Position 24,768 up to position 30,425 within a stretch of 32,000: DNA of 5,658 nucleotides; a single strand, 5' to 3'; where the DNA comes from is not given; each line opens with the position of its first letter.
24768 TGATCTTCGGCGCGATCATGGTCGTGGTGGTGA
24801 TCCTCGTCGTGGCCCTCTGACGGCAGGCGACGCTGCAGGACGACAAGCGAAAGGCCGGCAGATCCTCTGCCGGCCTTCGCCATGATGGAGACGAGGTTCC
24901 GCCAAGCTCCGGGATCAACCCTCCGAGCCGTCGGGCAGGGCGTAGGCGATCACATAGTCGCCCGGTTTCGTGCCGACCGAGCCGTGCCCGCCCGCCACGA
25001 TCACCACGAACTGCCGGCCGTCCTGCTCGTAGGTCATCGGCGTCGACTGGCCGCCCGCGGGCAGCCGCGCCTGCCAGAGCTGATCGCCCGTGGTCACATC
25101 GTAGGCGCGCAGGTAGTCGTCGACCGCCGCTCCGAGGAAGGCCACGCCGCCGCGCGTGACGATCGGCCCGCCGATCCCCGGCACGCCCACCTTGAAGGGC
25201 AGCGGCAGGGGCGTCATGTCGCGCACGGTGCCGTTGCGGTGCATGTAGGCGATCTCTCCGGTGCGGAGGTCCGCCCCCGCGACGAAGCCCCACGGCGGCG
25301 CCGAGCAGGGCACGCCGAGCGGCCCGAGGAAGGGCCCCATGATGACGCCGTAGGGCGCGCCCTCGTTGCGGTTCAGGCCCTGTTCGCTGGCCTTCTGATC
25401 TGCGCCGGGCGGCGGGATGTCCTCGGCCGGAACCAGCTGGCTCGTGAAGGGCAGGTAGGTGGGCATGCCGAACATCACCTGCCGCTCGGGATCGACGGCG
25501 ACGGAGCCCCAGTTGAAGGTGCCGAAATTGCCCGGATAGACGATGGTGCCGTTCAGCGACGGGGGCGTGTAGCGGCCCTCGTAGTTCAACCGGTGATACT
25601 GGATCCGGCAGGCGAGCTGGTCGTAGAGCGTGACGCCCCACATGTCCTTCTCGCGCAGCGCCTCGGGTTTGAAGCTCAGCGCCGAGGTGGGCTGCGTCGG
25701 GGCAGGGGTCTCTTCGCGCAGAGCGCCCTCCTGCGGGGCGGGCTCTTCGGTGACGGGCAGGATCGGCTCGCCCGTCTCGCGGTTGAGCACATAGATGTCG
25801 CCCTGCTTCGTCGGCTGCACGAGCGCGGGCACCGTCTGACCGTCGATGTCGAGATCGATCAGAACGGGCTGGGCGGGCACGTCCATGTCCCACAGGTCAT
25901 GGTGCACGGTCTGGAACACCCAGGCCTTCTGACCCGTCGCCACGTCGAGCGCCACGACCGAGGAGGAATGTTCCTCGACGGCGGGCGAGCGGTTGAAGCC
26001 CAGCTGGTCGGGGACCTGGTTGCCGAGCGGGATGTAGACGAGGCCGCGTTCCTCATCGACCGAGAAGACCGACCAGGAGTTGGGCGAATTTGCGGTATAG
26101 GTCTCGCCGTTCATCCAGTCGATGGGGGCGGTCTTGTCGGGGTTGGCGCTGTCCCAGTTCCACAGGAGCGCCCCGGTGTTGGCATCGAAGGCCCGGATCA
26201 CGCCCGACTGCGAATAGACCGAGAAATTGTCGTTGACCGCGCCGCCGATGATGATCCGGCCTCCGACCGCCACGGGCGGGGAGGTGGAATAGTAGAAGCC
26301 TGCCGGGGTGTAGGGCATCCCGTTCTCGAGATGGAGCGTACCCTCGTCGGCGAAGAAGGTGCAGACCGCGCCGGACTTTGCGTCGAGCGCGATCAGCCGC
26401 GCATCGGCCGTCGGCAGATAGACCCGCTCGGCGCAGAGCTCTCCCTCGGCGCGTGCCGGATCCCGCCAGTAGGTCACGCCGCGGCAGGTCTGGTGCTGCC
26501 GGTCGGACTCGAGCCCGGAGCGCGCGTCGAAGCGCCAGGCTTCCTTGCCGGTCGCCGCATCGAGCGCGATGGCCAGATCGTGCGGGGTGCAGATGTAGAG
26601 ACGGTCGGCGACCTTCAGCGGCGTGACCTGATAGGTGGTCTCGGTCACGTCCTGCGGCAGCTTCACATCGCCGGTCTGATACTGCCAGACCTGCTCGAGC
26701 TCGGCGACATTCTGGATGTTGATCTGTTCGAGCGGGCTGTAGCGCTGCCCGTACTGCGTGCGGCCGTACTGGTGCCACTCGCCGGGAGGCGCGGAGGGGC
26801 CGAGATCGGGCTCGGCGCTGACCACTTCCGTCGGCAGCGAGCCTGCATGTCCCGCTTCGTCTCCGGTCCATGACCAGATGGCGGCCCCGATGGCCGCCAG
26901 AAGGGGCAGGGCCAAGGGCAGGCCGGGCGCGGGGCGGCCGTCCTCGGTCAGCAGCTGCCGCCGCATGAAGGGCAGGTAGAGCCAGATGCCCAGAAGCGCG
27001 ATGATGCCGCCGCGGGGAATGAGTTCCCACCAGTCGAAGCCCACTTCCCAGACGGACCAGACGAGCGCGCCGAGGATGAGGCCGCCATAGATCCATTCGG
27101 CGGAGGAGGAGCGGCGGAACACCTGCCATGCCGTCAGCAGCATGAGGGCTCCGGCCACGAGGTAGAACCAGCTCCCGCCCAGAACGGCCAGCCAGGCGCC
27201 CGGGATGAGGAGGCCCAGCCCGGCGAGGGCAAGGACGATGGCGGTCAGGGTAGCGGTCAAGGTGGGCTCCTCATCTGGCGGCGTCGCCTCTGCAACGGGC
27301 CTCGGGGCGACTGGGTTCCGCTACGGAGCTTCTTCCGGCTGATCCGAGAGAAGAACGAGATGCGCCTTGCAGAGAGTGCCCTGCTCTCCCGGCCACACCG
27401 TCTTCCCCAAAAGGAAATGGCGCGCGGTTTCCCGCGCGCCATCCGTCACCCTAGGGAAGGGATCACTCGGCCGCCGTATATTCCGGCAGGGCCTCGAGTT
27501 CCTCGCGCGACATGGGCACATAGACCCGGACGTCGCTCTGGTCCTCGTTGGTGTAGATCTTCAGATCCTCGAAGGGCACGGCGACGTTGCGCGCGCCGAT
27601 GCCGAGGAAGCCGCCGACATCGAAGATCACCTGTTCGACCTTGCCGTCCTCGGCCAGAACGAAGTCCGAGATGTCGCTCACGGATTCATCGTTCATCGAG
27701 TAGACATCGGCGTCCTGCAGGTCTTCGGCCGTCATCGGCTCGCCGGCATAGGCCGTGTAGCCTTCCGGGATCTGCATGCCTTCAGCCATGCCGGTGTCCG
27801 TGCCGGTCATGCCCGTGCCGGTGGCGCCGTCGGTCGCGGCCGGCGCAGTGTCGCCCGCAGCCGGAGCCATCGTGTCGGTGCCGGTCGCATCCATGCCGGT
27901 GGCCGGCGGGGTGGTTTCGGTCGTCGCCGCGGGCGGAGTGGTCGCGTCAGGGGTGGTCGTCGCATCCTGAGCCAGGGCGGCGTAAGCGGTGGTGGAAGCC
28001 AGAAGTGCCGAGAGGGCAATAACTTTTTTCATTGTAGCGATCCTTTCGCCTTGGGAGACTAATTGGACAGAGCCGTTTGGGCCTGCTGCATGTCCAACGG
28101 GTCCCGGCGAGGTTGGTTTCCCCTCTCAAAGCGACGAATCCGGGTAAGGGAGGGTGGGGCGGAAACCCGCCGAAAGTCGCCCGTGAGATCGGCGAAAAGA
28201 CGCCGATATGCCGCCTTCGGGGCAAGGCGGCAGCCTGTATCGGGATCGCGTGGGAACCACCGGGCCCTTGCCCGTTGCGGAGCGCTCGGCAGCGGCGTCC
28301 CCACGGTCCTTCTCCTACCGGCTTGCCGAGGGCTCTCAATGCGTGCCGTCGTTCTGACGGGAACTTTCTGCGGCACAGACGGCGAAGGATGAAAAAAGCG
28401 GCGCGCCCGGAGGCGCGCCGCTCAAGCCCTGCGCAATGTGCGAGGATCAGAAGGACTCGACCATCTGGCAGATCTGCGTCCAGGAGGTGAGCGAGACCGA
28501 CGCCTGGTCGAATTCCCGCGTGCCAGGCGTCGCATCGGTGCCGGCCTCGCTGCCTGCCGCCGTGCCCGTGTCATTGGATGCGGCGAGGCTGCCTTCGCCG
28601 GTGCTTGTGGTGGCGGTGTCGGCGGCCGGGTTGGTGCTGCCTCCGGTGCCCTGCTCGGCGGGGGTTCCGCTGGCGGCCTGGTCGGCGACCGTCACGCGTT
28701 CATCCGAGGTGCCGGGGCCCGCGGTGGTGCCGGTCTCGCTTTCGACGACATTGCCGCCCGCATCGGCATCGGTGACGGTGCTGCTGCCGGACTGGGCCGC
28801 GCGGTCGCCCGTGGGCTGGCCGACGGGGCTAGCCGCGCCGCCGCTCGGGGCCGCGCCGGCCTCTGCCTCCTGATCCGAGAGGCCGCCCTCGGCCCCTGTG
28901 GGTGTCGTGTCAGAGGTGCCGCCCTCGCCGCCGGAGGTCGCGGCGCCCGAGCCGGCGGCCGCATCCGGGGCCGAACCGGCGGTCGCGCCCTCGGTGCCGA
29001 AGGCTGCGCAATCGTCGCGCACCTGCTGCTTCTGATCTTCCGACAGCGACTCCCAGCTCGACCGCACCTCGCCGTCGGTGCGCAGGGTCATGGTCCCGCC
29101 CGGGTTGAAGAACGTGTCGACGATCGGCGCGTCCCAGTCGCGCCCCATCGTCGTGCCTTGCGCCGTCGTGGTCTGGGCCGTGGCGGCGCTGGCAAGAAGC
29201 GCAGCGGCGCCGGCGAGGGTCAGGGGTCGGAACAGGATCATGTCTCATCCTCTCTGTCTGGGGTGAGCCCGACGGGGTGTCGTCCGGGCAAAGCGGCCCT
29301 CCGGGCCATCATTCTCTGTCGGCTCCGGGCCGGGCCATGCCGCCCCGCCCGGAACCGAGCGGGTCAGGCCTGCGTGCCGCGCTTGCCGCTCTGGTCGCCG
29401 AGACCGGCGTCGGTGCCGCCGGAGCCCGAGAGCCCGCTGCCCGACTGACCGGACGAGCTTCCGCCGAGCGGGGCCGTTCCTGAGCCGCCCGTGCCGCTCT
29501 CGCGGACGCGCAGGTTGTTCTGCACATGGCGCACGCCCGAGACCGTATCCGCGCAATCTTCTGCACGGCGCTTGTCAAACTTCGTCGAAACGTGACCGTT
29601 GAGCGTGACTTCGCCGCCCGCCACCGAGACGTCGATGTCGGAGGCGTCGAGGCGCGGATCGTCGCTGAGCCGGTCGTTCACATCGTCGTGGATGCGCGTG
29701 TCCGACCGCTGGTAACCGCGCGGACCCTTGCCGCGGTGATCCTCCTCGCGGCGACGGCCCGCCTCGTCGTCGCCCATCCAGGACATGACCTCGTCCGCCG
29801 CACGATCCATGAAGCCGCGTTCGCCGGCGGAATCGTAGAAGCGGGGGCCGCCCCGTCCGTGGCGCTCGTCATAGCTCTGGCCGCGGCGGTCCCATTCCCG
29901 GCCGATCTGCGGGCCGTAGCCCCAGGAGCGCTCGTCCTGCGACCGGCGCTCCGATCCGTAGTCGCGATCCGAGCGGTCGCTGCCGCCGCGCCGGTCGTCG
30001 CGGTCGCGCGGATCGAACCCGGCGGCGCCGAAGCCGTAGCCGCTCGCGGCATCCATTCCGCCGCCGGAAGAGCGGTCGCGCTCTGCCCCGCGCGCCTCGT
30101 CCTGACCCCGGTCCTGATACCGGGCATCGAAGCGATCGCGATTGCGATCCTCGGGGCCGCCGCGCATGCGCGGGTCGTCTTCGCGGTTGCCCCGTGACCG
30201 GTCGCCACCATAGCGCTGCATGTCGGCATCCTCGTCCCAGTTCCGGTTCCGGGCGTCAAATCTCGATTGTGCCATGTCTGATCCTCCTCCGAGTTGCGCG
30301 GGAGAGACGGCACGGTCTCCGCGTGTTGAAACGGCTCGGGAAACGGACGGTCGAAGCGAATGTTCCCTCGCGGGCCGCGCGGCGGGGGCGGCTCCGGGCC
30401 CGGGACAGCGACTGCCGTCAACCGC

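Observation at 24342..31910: Six ECF (EcfG-like) promoter boxes in 8 kb mark a general-stress-type regulon island of mostly uncharacterised genes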

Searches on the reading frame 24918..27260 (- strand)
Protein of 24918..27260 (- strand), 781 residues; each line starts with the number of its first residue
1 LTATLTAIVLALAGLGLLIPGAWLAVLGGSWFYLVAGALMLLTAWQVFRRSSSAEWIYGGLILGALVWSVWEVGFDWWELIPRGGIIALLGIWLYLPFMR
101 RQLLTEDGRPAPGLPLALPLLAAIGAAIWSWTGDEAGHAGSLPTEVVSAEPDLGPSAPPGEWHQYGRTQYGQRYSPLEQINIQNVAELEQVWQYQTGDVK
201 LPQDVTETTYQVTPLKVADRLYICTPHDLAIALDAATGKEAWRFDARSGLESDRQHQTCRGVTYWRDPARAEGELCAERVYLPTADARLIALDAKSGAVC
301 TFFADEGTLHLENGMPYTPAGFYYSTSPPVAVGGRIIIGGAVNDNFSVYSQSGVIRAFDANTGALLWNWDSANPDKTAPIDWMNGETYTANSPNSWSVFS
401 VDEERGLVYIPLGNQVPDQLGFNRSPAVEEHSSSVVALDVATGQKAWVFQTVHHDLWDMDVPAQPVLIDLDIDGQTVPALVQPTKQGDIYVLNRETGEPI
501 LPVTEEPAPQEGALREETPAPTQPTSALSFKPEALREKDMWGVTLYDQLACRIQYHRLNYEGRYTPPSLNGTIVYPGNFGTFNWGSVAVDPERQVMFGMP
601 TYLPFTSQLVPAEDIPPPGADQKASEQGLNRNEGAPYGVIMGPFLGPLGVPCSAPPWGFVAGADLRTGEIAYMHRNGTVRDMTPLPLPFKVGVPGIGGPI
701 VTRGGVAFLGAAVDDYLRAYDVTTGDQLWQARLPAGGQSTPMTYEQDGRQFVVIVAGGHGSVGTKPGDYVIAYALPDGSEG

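Call 17: search_protein_families(library=pfam, proteins=[window:24918-27260:-], max_evalue=0.01)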
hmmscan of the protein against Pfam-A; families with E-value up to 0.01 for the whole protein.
window:24918-27260:- (781 aa): 4 families
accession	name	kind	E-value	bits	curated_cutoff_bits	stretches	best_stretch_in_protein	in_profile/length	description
PF01011.28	PQQ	-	7.4e-224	745.3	26.7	1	162-752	1-595/595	Glucose/ethanol/alcohol dehydrogenase, beta-propeller domain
PF13360.13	PQQ_2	-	4.6e-19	69.4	27.6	2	190-383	15-158/233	Outer membrane protein assembly factor BamB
PF13570.13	Beta-prop_ACSF4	-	3.4e-06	27.1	133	0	333-499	132-294/329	Beta-alanine-activating enzyme, beta-propeller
PF25293.1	Beta-prop_EMC1_N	-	0.0028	17.8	34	0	716-761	86-132/219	EMC1 N-terminal beta-propeller domain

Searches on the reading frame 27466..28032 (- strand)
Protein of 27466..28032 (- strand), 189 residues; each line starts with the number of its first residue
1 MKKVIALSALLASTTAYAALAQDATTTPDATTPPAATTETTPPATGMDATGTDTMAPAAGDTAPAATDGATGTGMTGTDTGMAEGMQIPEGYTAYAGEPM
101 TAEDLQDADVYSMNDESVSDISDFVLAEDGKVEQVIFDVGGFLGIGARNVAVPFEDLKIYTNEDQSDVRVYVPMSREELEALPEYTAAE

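Call 17: search_protein_families(library=pfam, proteins=[window:27466-28032:-], max_evalue=0.01)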
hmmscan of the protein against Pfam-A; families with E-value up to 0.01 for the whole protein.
window:27466-28032:- (189 aa): 1 family
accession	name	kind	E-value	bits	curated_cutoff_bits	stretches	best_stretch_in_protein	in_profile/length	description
PF05239.21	PRC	-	4.9e-10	39.7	21.2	1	101-173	5-72/78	PRC-barrel domain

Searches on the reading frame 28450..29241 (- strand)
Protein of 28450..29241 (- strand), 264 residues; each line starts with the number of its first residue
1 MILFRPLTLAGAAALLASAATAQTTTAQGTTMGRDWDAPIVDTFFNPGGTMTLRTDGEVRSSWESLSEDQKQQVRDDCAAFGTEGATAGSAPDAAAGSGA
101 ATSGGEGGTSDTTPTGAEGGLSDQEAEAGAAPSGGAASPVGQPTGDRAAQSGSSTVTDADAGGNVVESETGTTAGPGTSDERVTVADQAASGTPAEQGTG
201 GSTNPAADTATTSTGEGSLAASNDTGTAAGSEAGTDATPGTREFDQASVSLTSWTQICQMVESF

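Call 17: search_protein_families(library=pfam, proteins=[window:28450-29241:-], max_evalue=0.01)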
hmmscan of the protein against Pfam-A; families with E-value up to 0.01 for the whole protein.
window:28450-29241:- (264 aa): 0 families

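Call 24: search_protein_families(library=ncbifam, proteins=[window:28450-29241:-], max_evalue=1)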
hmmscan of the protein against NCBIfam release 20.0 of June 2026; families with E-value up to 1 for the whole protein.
window:28450-29241:- (264 aa): 0 families

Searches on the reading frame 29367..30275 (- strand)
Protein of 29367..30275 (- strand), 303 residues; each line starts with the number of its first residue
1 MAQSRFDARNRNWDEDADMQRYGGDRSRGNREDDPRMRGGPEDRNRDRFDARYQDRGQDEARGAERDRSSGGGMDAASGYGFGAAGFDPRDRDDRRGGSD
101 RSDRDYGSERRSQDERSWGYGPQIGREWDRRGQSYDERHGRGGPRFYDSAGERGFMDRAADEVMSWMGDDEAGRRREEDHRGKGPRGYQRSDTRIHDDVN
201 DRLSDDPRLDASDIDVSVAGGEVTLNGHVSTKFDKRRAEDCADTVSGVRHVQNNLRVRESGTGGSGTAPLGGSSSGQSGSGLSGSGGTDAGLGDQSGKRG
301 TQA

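Call 17: search_protein_families(library=pfam, proteins=[window:29367-30275:-], max_evalue=0.01)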
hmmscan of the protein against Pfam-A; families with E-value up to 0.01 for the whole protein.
window:29367-30275:- (303 aa): 1 family
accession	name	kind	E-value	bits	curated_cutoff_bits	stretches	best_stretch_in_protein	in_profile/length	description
PF04972.22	BON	-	6.3e-20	71.7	27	1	191-258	1-68/69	BON domain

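Call 24: search_protein_families(library=ncbifam, proteins=[window:29367-30275:-], max_evalue=1)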
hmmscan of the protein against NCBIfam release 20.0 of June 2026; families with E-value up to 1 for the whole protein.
window:29367-30275:- (303 aa): 5 families
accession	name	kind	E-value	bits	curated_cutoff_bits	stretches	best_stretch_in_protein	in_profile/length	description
NF033157.1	SWFGD_domain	domain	2.2e-13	49.7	35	1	152-179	2-29/29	SWFGD domain-containing protein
NF007858.0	PRK10568.1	equivalog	1.1e-07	31.6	174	1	191-258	138-205/206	molecular chaperone OsmY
NF008247.1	PRK11023.1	equivalog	0.00084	19.2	184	1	190-253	124-186/192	division/outer membrane stress-associated lipid-binding lipoprotein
NF008399.0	PRK11198.1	equivalog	0.0025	18.3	134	1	191-259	23-90/149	peptidoglycan-binding protein LysM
NF051434.1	ArfA_OmpATb_N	equivalog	0.003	17.8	81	1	211-257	68-114/114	channel-forming protein ArfA/OmpATb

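Call 32: find_related_loci(query=window:29367-30275:-, collection=genome_contigs, flank=10000)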
Query window:29367-30275:- (303 aa) in genome_contigs; peptide patterns used: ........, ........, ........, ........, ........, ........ (x = any residue, [..] = any of these).
192 stretches matched a pattern; 2 encode a relative of the query (tblastn E <= 1e-3); 2 distinct loci.
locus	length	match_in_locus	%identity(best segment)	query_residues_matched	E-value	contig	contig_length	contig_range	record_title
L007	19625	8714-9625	90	1-303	3e-153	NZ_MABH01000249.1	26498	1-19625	Cereibacter johrii strain JA192 Spades_only_ass_contigs_26_len:26498, whole genome shotgun sequence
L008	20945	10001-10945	68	1-303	1e-100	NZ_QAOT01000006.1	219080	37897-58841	Cereibacter azotoformans strain KA25 Ga0191649_106, whole genome shotgun sequence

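Call 55: list_cluster_members(proteins=[window:29367-30275:-, window:27466-28032:-, P0001, window:31284-31661:-, window:24918-27260:-])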
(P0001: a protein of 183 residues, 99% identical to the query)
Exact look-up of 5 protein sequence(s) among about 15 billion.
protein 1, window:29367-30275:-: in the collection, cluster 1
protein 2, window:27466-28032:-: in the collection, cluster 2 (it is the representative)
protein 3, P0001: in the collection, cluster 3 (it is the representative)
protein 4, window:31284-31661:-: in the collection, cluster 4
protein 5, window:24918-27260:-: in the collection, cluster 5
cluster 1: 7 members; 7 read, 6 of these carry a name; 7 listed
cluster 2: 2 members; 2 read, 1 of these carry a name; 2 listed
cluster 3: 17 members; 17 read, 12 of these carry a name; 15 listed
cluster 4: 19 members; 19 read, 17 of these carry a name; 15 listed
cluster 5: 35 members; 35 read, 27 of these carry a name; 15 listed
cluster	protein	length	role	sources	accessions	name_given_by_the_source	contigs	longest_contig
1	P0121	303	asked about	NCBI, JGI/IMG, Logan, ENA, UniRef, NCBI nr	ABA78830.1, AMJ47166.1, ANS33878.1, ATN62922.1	BON domain-containing protein [Rhodobacter sphaeroides] | Predicted periplasmic or secreted lipoprotein | Periplasmic or secreted lipoprotein n=1 Tax=Cereibacter sphaeroides (strain ATCC 17023 / ...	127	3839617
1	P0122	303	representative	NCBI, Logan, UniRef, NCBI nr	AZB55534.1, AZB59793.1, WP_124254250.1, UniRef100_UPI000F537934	BON domain-containing protein [Cereibacter sphaeroides] | BON domain-containing protein n=1 Tax=Cereibacter sphaeroides TaxID=1063 ...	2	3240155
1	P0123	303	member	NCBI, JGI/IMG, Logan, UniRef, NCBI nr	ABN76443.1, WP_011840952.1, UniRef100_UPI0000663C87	BON domain-containing protein [Cereibacter sphaeroides] | osmotically-inducible protein OsmY | BON domain-containing protein n=1 Tax=Cereibacter sphaeroides TaxID=1063 ...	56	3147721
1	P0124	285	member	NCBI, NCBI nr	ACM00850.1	Transport-associated [Cereibacter sphaeroides KD131]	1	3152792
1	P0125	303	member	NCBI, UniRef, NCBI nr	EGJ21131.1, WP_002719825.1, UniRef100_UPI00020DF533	transport-associated protein [Cereibacter sphaeroides WS8N] | BON domain-containing protein n=1 Tax=Cereibacter sphaeroides TaxID=1063 ... | BON domain-containing protein [Cereibacter sphaeroides]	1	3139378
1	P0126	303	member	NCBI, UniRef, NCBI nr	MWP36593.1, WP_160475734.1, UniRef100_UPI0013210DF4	BON domain-containing protein [Rhodobacter sphaeroides] | BON domain-containing protein n=1 Tax=Cereibacter sphaeroides TaxID=1063 ... | BON domain-containing protein [Cereibacter sphaeroides]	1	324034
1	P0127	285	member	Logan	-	-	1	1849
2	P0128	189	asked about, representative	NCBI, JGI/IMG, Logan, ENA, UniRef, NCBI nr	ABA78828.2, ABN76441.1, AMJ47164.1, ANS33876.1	PRC-barrel domain containing protein [Rhodobacter sphaeroides] | PRC-barrel domain. | PRC-barrel domain-containing protein n=1 Tax=Cereibacter sphaeroides (strain ATCC 17023 / ...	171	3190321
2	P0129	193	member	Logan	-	-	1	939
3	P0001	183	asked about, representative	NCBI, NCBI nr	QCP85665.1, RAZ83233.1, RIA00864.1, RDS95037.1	sigma-70 family RNA polymerase sigma factor [Cereibacter sphaeroides]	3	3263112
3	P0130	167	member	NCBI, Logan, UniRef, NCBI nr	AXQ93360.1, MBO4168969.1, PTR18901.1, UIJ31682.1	sigma-70 family RNA polymerase sigma factor [Cereibacter azotoformans] | RNA polymerase sigma factor n=2 Tax=Cereibacter TaxID=1653176 RepID=A0A2T5K908_9RHOB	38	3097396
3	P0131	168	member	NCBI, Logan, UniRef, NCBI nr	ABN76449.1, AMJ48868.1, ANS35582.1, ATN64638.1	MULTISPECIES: sigma-70 family RNA polymerase sigma factor [Cereibacter] | RNA polymerase sigma factor n=1 Tax=Cereibacter johrii TaxID=445629 RepID=A0ABX5JE37_9RHOB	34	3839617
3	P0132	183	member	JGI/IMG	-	RNA polymerase sigma-70 factor (ECF subfamily)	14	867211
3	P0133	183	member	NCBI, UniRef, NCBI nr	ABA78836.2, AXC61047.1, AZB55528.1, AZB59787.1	sigma-70 family RNA polymerase sigma factor [Rhodobacter sphaeroides] | RNA polymerase sigma factor n=2 Tax=Cereibacter sphaeroides TaxID=1063 RepID=Q3J2Z8_CERS4 | sigma factor, RpoE [Cereibacter sphaeroides 2.4.1]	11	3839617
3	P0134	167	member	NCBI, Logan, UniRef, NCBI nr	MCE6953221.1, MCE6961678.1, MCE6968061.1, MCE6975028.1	sigma-70 family RNA polymerase sigma factor [Cereibacter sphaeroides] | sigma-70 family RNA polymerase sigma factor n=1 Tax=Rhodobacterales TaxID=204455 ... | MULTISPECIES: sigma-70 family RNA polymerase sigma factor [Paracoccaceae]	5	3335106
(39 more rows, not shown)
